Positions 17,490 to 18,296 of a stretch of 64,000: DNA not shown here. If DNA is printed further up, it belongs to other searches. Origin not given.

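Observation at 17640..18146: Regulator built from three tandem Fis-type-like HTH units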

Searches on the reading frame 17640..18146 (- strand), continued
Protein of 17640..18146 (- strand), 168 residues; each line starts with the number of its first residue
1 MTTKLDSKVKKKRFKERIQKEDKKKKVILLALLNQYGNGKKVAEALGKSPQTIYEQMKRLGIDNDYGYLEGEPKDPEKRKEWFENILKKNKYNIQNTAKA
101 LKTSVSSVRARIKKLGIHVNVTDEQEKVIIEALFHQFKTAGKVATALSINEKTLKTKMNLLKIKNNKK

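Call 33: find_encoding_contigs(protein=P0023, flank=10000, max_places=4)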
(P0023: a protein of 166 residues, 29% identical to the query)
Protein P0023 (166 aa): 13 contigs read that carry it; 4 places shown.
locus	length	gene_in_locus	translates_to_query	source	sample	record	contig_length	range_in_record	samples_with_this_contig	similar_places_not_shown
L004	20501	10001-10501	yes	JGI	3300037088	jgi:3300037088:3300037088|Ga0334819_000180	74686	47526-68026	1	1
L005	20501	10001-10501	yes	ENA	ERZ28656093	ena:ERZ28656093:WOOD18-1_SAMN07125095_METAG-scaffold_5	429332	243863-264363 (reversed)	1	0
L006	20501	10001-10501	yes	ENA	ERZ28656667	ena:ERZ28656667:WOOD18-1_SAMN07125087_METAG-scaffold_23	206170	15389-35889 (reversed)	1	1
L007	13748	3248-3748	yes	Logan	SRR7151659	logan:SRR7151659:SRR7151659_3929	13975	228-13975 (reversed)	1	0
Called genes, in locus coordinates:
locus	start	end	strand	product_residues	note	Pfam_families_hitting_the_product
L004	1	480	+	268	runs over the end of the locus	PF01867:Cas_Cas1 (weak)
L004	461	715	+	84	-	PF09707:Cas_Cas2CT1978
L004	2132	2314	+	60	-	-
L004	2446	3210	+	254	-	-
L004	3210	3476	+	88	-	-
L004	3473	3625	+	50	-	-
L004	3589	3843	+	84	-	-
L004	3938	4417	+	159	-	-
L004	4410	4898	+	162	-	-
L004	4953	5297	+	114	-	-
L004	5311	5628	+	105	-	-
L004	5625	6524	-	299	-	-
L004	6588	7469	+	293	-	-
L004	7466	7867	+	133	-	-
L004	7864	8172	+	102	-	-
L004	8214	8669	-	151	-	-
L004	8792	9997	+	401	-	PF17854:FtsK_alpha, PF01580:FtsK_SpoIIIE, PF01935:DUF87 (weak), PF01580:FtsK_SpoIIIE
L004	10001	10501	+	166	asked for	PF13556:HTH_30 (faint), PF18024:HTH_50 (faint), PF02954:HTH_8 (faint), PF13542:HTH_Tnp_ISL3 (faint), PF14549:P22_Cro (faint), PF13384:HTH_23 (faint), PF13518:HTH_28 (faint), PF04967:HTH_10 (faint), +3 more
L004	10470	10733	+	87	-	-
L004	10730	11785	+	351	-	-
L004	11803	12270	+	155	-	-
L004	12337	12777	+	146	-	-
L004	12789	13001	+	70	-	PF11211:DUF2997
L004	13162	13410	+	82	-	-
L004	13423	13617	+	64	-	-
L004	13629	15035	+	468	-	-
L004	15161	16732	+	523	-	PF00004:AAA, PF17862:AAA_lid_3 (weak)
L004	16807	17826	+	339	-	PF11348:DUF3150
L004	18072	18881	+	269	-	PF03235:GmrSD_N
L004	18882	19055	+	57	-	-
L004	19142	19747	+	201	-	-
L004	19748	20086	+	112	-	-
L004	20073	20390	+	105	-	-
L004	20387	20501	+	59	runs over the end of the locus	-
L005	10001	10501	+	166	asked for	PF13556:HTH_30 (faint), PF18024:HTH_50 (faint), PF02954:HTH_8 (faint), PF13542:HTH_Tnp_ISL3 (faint), PF14549:P22_Cro (faint), PF13384:HTH_23 (faint), PF13518:HTH_28 (faint), PF04967:HTH_10 (faint), +3 more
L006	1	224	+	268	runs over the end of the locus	PF01867:Cas_Cas1 (weak)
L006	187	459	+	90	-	PF09707:Cas_Cas2CT1978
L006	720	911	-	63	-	-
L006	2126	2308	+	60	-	-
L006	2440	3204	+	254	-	-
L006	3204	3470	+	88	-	-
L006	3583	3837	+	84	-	-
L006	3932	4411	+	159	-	-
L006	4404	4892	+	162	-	-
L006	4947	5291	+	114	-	-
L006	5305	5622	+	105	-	-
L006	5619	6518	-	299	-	-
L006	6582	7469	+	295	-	-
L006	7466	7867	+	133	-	-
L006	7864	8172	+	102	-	-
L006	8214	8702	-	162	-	-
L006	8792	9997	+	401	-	PF17854:FtsK_alpha, PF01580:FtsK_SpoIIIE, PF01935:DUF87 (weak), PF01580:FtsK_SpoIIIE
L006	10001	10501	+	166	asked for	PF13556:HTH_30 (faint), PF18024:HTH_50 (faint), PF02954:HTH_8 (faint), PF13542:HTH_Tnp_ISL3 (faint), PF14549:P22_Cro (faint), PF13384:HTH_23 (faint), PF13518:HTH_28 (faint), PF04967:HTH_10 (faint), +3 more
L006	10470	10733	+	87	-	-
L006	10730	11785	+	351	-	-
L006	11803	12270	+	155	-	-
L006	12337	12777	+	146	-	-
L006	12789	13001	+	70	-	PF11211:DUF2997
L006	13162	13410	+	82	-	-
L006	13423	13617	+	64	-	-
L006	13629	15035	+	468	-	-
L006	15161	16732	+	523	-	PF00004:AAA, PF17862:AAA_lid_3 (weak)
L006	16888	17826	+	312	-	PF11348:DUF3150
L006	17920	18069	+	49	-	-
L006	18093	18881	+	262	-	PF03235:GmrSD_N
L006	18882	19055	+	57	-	-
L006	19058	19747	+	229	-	-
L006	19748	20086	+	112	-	-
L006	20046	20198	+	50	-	-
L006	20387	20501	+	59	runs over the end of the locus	-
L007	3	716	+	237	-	?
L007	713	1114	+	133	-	-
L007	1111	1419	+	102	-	-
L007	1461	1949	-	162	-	-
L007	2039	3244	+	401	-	PF17854:FtsK_alpha, PF01580:FtsK_SpoIIIE, PF01935:DUF87 (weak), PF01580:FtsK_SpoIIIE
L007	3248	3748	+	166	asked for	PF13556:HTH_30 (faint), PF18024:HTH_50 (faint), PF02954:HTH_8 (faint), PF13542:HTH_Tnp_ISL3 (faint), PF14549:P22_Cro (faint), PF13384:HTH_23 (faint), PF13518:HTH_28 (faint), PF04967:HTH_10 (faint), +3 more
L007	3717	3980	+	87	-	-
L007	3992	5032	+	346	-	-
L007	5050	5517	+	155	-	-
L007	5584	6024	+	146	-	-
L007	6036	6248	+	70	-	PF11211:DUF2997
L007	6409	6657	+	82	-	-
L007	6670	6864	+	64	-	-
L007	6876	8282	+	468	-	-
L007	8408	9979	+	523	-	PF00004:AAA, PF17862:AAA_lid_3 (weak)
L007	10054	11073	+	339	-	PF11348:DUF3150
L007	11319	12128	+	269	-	PF03235:GmrSD_N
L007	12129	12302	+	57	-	-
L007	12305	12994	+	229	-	-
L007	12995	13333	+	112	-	-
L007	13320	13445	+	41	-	-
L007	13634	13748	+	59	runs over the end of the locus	-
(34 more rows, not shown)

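Call 34: find_encoding_contigs(protein=P0038, flank=10000, max_places=4)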
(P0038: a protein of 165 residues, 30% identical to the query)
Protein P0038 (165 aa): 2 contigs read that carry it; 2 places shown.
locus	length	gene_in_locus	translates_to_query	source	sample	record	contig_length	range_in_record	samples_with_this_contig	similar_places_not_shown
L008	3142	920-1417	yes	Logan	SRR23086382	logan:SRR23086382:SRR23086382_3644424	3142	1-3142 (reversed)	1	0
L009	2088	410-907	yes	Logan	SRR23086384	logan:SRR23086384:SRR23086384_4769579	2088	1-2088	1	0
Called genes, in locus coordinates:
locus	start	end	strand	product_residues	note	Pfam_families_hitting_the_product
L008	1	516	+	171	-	?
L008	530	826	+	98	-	-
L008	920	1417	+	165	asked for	PF02042:RWP-RK (faint), PF18024:HTH_50 (faint), PF14549:P22_Cro (faint), PF12728:HTH_17 (faint), PF13518:HTH_28 (faint)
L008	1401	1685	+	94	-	-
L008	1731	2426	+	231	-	-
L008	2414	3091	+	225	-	-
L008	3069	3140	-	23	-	?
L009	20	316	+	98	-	-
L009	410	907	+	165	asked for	PF02042:RWP-RK (faint), PF18024:HTH_50 (faint), PF14549:P22_Cro (faint), PF12728:HTH_17 (faint), PF13518:HTH_28 (faint)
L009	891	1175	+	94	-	-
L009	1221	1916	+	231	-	-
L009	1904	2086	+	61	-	?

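Call 37: search_protein_families(library=phrogs, alignment_id=A2, max_evalue=0.001)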
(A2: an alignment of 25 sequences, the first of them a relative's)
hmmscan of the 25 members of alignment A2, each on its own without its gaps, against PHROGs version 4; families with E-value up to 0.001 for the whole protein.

A. member 1, P0001 (168 aa): 3 families
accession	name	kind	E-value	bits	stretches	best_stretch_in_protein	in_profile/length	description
phrog_323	-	transcription regulation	1.7e-09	38.7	1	8-118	87-191/319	transcriptional regulator, D5-like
phrog_8446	-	DNA, RNA and nucleotide metabolism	1.1e-05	26.2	0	78-164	15-99/211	HNH endonuclease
phrog_16568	-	moron, auxiliary metabolic gene and host takeover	0.00032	21.9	1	38-115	21-106/129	Ren-like exclusion protein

B. families by the number of members that match (of 25 scanned): 39 families (the first 25 are shown)
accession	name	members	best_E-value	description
phrog_323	-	19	5.8e-15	transcriptional regulator, D5-like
phrog_409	-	15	4.9e-10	transcriptional regulator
phrog_8446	-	14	1e-08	HNH endonuclease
phrog_35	-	11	4.4e-10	transcriptional repressor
phrog_664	-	10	2.2e-06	DNA binding protein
phrog_9759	-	8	1.3e-05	DNA binding protein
phrog_1065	-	7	5.9e-07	-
phrog_7545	-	7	0.00013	HNH endonuclease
phrog_8008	-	6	2.4e-07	DNA binding protein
phrog_14131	-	6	2.3e-06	DNA binding protein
phrog_10496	-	4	7.8e-08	-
phrog_33852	-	3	2.4e-06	-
phrog_13024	-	3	3.7e-06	-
phrog_4646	-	3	8.5e-06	transposase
phrog_66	-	3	0.00024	excisionase and transcriptional regulator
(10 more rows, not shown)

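Call 38: search_protein_families(library=pfam, alignment_id=A2, max_evalue=0.001)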
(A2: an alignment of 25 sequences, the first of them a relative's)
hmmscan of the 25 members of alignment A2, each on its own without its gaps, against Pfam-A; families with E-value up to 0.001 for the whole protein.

A. member 1, P0001 (168 aa): 9 families
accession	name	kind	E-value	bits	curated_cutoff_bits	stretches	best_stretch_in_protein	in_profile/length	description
PF13556.12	HTH_30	-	1.8e-08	34.4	27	0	90-115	11-36/59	PucR C-terminal helix-turn-helix domain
PF18024.7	HTH_50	-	4.2e-08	33.2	27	1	26-62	13-49/50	Helix-turn-helix domain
PF02954.25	HTH_8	-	4.9e-08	33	22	0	25-60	7-42/42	Bacterial regulatory protein, Fis family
PF13412.12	HTH_24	-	2.8e-05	24.1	21.9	0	41-60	22-41/48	Winged helix-turn-helix DNA-binding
PF13384.12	HTH_23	-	3.9e-05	23.8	24.6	0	23-59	6-40/50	Homeodomain-like domain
PF13404.12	HTH_AsnC-type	-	0.00028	21.1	27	0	98-115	24-41/42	AsnC-type helix-turn-helix domain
PF13518.12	HTH_28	-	0.00029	21.3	25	0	24-55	2-31/52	Helix-turn-helix domain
PF00126.33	HTH_1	-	0.00052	20.3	26.6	0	33-60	10-37/60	Bacterial regulatory helix-turn-helix protein, lysR family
PF08279.18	HTH_11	-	0.00085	19.6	25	0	28-60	5-39/55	HTH domain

B. families by the number of members that match (of 25 scanned): 35 families (the first 25 are shown)
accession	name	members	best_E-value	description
PF18024.7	HTH_50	23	3.9e-17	Helix-turn-helix domain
PF02954.25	HTH_8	23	3.6e-13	Bacterial regulatory protein, Fis family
PF13556.12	HTH_30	22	2.2e-15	PucR C-terminal helix-turn-helix domain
PF14549.12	P22_Cro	22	2.2e-13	DNA-binding transcriptional regulator Cro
PF13384.12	HTH_23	19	4.6e-11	Homeodomain-like domain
PF13404.12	HTH_AsnC-type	19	2.4e-09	AsnC-type helix-turn-helix domain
PF13518.12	HTH_28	18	2.5e-10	Helix-turn-helix domain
PF00126.33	HTH_1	13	6.7e-10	Bacterial regulatory helix-turn-helix protein, lysR family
PF24410.1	wHTH-HSP90_Na-assoc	12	1.4e-08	wHTH-Hsp90_Na associated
PF13542.12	HTH_Tnp_ISL3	11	5.9e-09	Helix-turn-helix domain of transposase family ISL3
PF15943.11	YdaS_toxin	10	4.9e-08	Bacterial toxin YdaS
PF12728.13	HTH_17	10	1.3e-06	Helix-turn-helix domain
PF13412.12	HTH_24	8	2.8e-05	Winged helix-turn-helix DNA-binding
PF13309.12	HTH_22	7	2.4e-07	HTH domain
PF13551.12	HTH_29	7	1.7e-06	Winged helix-turn helix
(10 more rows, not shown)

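Call 39: search_dna_similar(query=P0009, collection=phages, mode=protein, max_evalue=0.001, max_rows=25)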
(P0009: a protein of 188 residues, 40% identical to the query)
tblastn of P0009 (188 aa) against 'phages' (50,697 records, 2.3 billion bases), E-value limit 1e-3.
No match.

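Call 40: list_cluster_members(proteins=[P0001, P0023, P0003, P0015, P0009, P0005, P0008])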
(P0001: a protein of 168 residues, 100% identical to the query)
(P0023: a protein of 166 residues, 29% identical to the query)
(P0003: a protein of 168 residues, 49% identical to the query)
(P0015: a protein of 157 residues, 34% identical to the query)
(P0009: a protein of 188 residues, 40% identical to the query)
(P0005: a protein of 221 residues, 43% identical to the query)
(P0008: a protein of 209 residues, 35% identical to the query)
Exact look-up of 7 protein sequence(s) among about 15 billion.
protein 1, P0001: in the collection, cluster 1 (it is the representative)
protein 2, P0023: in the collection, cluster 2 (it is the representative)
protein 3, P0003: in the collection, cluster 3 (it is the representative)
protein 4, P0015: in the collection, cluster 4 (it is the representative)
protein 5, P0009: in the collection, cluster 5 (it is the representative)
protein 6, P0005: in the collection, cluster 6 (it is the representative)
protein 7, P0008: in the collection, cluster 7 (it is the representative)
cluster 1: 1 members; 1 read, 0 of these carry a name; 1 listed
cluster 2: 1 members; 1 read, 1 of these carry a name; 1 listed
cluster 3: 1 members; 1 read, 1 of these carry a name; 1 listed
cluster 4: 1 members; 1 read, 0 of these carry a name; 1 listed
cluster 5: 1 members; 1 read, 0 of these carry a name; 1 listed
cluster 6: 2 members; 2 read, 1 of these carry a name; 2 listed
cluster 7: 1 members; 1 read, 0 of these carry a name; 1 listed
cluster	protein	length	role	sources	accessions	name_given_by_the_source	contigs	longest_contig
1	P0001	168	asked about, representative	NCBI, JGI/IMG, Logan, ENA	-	-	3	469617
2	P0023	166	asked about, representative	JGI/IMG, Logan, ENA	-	transcriptional regulator of acetoin/glycerol metabolism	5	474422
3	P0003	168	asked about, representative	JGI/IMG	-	DNA-binding NtrC family response regulator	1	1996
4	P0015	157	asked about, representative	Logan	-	-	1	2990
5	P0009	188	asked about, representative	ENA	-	-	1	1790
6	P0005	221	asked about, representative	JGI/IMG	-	DNA invertase Pin-like site-specific DNA recombinase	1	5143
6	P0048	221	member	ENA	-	-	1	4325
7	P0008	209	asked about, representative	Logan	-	-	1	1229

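Call 42: find_related_loci(query=window:17640-18146:-, collection=viral_contigs, flank=10000)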
Query window:17640-18146:- (168 aa) in viral_contigs; peptide patterns used: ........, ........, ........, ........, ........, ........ (x = any residue, [..] = any of these).
84 stretches matched a pattern, but none encodes a relative of the query by tblastn (E <= 1e-3).

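Call 44: find_related_loci(query=A3, collection=viral_contigs, flank=8000)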
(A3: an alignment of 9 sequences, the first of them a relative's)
Query A3 (157 aa) in viral_contigs; peptide patterns used: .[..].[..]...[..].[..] (x = any residue, [..] = any of these).
33 stretches matched a pattern, but none encodes a relative of the query by tblastn (E <= 1e-3).

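Call 46: find_related_loci(query=window:17640-18146:-, collection=metagenome_contigs, flank=10000)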
Query window:17640-18146:- (168 aa) in metagenome_contigs; peptide patterns used: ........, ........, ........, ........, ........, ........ (x = any residue, [..] = any of these).
599 stretches matched a pattern, but none encodes a relative of the query by tblastn (E <= 1e-3).

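Call 68: find_encoding_contigs(protein=P0003, flank=10000, max_places=4)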
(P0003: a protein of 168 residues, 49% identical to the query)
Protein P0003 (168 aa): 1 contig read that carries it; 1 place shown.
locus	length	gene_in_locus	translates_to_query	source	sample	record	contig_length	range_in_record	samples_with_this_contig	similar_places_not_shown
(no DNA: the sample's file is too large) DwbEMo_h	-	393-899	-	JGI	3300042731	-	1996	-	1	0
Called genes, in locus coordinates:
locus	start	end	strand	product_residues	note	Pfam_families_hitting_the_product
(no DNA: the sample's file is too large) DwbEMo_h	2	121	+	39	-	?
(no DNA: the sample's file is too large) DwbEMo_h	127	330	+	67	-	-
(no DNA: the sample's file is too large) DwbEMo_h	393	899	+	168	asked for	PF18024:HTH_50 (weak), PF02954:HTH_8 (faint), PF13556:HTH_30 (faint), PF01978:TrmB (faint), PF13404:HTH_AsnC-type (faint)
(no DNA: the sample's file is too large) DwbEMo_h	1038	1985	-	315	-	-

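Call 69: find_encoding_contigs(protein=P0004, flank=10000, max_places=3)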
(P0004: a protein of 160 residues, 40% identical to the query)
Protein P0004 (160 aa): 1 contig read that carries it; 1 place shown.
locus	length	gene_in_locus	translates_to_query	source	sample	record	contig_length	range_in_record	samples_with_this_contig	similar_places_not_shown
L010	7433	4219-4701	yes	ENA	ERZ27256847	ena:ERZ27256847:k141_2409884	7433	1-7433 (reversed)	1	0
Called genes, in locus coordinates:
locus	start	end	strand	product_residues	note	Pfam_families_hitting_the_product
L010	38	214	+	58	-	-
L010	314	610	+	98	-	-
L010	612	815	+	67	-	-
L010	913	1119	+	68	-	-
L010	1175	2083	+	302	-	-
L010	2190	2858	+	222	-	-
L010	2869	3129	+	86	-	-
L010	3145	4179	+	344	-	PF01757:Acyl_transf_3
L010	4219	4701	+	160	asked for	PF18024:HTH_50 (faint), PF02954:HTH_8 (faint)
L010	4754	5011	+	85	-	-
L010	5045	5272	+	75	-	-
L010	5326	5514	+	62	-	-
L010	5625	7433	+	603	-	?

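Call 70: find_encoding_contigs(protein=P0007, flank=10000, max_places=3)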
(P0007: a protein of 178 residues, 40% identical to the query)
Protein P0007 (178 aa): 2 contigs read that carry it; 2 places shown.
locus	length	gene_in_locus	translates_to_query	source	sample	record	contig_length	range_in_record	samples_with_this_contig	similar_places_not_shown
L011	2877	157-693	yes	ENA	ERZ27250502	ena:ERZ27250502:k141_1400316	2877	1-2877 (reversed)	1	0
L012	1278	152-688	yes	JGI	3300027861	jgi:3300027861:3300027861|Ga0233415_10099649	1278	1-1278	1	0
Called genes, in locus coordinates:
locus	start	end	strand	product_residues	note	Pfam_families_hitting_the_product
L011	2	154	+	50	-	?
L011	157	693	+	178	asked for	PF13384:HTH_23 (faint), PF18024:HTH_50 (faint), PF13556:HTH_30 (faint), PF14549:P22_Cro (faint)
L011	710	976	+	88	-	-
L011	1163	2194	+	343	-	-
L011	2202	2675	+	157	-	-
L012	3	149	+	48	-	?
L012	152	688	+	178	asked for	PF13384:HTH_23 (faint), PF18024:HTH_50 (faint), PF13556:HTH_30 (faint), PF14549:P22_Cro (faint)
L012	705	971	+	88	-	-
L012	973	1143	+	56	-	-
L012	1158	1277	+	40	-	?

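Call 71: find_encoding_contigs(protein=P0005, flank=10000, max_places=3)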
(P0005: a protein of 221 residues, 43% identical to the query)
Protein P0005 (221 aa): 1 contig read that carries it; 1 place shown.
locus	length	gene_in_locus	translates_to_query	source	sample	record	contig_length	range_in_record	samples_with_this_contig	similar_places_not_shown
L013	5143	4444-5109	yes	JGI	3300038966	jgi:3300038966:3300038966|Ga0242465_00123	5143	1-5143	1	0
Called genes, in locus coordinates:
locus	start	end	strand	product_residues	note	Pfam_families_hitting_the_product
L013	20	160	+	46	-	-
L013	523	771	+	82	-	-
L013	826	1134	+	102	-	PF04026:SpoVG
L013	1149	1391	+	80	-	-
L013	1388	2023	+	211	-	-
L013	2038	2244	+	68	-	-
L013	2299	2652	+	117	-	PF24203:Phage_ProQ_C_like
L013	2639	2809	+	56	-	-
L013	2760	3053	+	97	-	-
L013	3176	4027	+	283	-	PF17762:HTH_ParB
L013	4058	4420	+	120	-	-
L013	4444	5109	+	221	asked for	PF12840:HTH_20 (faint), PF13309:HTH_22 (faint), PF18024:HTH_50 (faint), PF01381:HTH_3 (faint), PF02796:HTH_7 (faint), PF02954:HTH_8 (faint), PF08279:HTH_11 (faint), PF13384:HTH_23 (faint), +15 more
